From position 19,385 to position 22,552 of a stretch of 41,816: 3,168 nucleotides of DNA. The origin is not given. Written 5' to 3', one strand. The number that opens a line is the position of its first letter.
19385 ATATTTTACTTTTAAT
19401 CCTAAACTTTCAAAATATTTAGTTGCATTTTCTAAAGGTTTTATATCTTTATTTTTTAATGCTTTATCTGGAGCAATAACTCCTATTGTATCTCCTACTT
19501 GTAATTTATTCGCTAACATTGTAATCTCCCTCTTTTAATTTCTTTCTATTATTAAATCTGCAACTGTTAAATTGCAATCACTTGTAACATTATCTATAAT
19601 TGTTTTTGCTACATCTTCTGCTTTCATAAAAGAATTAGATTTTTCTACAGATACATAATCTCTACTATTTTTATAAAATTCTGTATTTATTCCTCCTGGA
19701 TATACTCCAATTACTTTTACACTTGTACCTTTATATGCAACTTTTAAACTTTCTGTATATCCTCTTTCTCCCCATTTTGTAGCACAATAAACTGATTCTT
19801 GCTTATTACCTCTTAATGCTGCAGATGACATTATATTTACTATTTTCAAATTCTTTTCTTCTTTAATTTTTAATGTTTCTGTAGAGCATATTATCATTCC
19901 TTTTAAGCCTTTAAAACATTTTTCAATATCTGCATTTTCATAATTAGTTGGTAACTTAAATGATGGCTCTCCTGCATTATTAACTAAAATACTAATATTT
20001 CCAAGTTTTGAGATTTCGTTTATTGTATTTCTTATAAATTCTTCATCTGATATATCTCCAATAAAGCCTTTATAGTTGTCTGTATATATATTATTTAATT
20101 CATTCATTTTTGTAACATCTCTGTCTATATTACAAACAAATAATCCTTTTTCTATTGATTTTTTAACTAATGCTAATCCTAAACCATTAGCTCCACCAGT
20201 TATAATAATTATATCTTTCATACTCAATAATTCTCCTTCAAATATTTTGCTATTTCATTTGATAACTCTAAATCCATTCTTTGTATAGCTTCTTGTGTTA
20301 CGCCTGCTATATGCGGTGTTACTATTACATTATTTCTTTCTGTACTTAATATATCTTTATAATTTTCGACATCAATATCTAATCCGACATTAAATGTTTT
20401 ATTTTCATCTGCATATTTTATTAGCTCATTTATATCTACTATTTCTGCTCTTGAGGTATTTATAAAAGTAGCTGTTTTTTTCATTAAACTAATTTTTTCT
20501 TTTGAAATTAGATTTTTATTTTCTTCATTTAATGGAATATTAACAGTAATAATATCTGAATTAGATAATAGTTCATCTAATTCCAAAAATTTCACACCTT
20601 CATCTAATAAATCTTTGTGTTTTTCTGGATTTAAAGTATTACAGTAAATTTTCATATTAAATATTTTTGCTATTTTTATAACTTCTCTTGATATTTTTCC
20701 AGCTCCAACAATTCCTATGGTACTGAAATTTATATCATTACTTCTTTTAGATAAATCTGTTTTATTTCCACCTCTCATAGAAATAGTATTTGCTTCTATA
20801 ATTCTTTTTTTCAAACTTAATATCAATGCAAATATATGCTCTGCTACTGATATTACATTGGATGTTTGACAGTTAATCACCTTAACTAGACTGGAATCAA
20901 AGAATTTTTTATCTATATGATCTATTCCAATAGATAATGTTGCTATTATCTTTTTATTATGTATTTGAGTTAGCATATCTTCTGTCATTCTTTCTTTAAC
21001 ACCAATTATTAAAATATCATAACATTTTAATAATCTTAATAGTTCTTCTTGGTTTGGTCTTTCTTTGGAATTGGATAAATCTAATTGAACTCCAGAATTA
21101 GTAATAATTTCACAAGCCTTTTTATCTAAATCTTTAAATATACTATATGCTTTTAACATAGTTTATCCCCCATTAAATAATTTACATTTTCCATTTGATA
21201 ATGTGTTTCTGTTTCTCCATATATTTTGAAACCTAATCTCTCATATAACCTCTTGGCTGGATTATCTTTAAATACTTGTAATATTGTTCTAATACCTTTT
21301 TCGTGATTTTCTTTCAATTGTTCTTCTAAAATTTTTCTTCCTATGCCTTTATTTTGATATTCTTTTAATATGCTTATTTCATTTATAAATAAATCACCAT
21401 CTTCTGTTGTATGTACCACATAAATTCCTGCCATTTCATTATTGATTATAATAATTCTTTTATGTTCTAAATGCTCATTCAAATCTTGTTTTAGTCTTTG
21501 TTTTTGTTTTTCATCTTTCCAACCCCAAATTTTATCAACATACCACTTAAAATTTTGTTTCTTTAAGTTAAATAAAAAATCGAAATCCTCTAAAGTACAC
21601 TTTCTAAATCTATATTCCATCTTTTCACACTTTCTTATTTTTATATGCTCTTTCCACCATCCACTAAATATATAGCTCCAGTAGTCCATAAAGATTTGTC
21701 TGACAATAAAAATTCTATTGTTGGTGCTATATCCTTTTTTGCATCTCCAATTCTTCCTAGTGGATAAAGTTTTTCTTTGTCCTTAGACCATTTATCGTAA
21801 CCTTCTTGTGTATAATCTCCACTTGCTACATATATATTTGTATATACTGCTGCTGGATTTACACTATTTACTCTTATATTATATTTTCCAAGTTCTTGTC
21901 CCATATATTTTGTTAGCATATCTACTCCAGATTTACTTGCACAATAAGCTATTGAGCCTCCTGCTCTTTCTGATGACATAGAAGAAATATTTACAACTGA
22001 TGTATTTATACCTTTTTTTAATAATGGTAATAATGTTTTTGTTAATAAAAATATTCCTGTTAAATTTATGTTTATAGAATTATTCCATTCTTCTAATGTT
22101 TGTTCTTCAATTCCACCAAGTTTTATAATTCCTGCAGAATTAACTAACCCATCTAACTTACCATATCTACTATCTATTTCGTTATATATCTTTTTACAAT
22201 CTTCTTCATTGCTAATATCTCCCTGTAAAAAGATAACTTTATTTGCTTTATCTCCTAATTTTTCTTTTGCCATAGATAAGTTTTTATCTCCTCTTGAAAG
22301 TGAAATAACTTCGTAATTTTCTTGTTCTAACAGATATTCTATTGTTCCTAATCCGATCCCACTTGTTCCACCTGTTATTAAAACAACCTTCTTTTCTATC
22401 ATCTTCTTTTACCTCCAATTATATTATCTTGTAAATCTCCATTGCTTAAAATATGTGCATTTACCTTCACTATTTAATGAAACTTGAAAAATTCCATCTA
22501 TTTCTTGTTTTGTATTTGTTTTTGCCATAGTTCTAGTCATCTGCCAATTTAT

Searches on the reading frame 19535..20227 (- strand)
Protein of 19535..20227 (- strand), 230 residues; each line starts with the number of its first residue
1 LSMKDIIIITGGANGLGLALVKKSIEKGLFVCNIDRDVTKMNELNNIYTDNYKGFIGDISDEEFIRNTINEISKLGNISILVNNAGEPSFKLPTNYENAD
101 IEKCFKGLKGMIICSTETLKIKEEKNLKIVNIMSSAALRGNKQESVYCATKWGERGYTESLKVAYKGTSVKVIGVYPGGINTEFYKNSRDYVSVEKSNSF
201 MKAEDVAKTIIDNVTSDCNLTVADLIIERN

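Call 27: search_protein_families(library=pfam, proteins=[window:19535-20227:-], max_evalue=0.001)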
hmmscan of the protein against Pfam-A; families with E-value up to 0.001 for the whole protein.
window:19535-20227:- (230 aa): 3 families
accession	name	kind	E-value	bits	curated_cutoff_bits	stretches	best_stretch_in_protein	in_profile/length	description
PF00106.31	adh_short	-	1.4e-34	119.8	26.6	1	6-189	2-191/195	short chain dehydrogenase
PF13561.12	adh_short_C2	-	4.7e-15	56.2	27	1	13-196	3-192/236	Enoyl-(Acyl carrier protein) reductase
PF08659.16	KR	-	0.0002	21.8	22.6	1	7-150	3-152/180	KR domain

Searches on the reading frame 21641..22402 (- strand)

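Call 27: search_protein_families(library=pfam, proteins=[window:21641-22402:-], max_evalue=0.001)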
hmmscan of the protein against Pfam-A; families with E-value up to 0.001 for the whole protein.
window:21641-22402:- (253 aa): 7 families
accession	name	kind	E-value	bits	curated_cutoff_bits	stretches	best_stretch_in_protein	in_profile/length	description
PF00106.31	adh_short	-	8.4e-52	175.9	26.6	1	5-190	1-186/195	short chain dehydrogenase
PF13561.12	adh_short_C2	-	2.4e-50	171.8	27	1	14-250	6-234/236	Enoyl-(Acyl carrier protein) reductase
PF08659.16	KR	-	3.7e-17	63.3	22.6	1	7-168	3-164/180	KR domain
PF23441.1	SDR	-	2.4e-10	40.7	27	1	5-250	8-254/258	SDR-like rossmann domain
PF16363.11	GDP_Man_Dehyd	-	5.2e-05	23.3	27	1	8-77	1-75/332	GDP-mannose 4,6 dehydratase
PF01370.27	Epimerase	-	5.2e-05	23.2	20.9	1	7-76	1-63/240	NAD dependent epimerase/dehydratase family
PF02719.21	Polysacc_synt_2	-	0.00029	20.6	20.2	1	7-78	1-78/293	Polysaccharide biosynthesis protein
